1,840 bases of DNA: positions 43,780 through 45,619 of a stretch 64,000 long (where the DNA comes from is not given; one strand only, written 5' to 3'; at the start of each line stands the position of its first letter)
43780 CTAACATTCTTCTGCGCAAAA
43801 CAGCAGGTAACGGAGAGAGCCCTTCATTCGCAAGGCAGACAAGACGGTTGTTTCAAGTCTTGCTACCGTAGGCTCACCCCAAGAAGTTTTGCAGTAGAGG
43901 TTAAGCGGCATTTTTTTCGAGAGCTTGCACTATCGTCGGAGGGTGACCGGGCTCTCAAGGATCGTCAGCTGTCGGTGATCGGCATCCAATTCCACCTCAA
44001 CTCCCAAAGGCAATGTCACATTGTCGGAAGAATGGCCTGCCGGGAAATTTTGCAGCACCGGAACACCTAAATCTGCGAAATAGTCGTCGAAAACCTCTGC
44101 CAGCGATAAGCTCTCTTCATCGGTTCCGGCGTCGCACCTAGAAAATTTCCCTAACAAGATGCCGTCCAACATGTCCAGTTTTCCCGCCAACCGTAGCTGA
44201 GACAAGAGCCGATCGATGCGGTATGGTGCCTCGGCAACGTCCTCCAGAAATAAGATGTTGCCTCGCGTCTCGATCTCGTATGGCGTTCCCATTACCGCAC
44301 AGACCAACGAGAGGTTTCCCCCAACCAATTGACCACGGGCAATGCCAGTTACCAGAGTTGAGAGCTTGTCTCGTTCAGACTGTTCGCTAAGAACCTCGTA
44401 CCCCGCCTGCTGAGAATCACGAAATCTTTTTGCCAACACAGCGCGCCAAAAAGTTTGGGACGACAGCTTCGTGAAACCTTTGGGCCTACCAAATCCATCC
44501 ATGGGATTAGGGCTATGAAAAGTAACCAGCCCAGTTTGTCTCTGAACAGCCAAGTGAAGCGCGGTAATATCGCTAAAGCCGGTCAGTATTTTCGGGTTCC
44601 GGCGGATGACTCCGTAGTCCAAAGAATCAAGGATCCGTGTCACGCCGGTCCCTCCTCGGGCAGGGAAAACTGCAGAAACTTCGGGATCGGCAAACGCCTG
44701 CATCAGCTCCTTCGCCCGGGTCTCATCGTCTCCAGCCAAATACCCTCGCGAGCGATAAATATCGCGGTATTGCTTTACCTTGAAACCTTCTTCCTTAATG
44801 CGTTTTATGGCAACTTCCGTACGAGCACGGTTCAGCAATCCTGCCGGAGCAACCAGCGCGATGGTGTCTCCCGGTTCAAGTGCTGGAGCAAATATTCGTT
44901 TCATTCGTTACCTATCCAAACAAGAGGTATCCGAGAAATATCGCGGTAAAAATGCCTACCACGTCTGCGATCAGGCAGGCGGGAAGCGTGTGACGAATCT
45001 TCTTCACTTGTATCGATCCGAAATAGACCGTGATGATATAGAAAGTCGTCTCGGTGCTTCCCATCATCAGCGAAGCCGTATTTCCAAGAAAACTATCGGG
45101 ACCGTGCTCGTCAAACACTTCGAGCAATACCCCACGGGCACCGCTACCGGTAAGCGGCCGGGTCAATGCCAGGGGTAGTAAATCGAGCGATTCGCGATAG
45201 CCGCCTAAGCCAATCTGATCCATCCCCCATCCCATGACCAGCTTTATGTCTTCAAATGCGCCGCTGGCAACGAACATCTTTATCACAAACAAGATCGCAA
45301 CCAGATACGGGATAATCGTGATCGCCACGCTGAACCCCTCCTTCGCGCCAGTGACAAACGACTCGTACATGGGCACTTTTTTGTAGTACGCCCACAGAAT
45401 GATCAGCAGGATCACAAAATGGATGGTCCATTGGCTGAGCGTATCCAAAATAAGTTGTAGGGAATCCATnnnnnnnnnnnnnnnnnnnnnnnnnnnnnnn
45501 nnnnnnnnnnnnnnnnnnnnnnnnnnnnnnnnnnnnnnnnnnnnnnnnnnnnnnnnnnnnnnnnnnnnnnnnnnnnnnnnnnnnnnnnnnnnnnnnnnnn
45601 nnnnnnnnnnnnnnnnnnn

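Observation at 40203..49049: Candidate peptidoglycan-scavenging system with SpmAB as the peptide importer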

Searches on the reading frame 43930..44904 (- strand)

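Call 3: search_protein_families(library=pfam, proteins=[window:43930-44904:-], max_evalue=0.01)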
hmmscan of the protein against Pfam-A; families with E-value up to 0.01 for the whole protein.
window:43930-44904:- (324 aa): 2 families
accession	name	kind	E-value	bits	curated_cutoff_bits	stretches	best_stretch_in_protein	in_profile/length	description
PF17676.7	Peptidase_S66C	-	2.4e-39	135.1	23.7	1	190-306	1-120/120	LD-carboxypeptidase C-terminal domain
PF02016.21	Peptidase_S66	-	2.1e-38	131.6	25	1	15-130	1-120/121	LD-carboxypeptidase N-terminal domain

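Call 4: search_protein_families(library=ncbifam, proteins=[window:43930-44904:-], max_evalue=0.01)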
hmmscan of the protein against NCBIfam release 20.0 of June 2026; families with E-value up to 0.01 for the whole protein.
window:43930-44904:- (324 aa): 1 family
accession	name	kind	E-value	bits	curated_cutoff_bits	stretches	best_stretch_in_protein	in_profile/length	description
NF008424.0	PRK11253.1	equivalog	1e-53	182.4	378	1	13-315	5-300/308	muramoyltetrapeptide carboxypeptidase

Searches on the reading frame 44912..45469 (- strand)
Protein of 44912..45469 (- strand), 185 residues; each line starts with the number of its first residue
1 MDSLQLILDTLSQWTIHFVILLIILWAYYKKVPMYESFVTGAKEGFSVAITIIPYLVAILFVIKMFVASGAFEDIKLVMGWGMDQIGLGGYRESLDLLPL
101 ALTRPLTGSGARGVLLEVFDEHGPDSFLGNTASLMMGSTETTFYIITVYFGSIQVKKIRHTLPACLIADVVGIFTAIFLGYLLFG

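Call 3: search_protein_families(library=pfam, proteins=[window:44912-45469:-], max_evalue=0.01)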
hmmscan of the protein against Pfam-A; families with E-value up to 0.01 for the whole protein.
window:44912-45469:- (185 aa): 1 family
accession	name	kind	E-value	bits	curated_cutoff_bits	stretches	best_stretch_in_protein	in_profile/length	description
PF07670.19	Gate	-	9.9e-06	26.4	29.6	1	50-153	2-101/104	Nucleoside recognition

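Call 4: search_protein_families(library=ncbifam, proteins=[window:44912-45469:-], max_evalue=0.01)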
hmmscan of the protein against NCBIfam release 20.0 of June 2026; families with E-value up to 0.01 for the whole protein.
window:44912-45469:- (185 aa): 1 family
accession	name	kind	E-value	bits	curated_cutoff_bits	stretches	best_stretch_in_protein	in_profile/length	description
NF007811.0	PRK10519.1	equivalog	4.2e-05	23.1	111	1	33-137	10-113/155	hypothetical protein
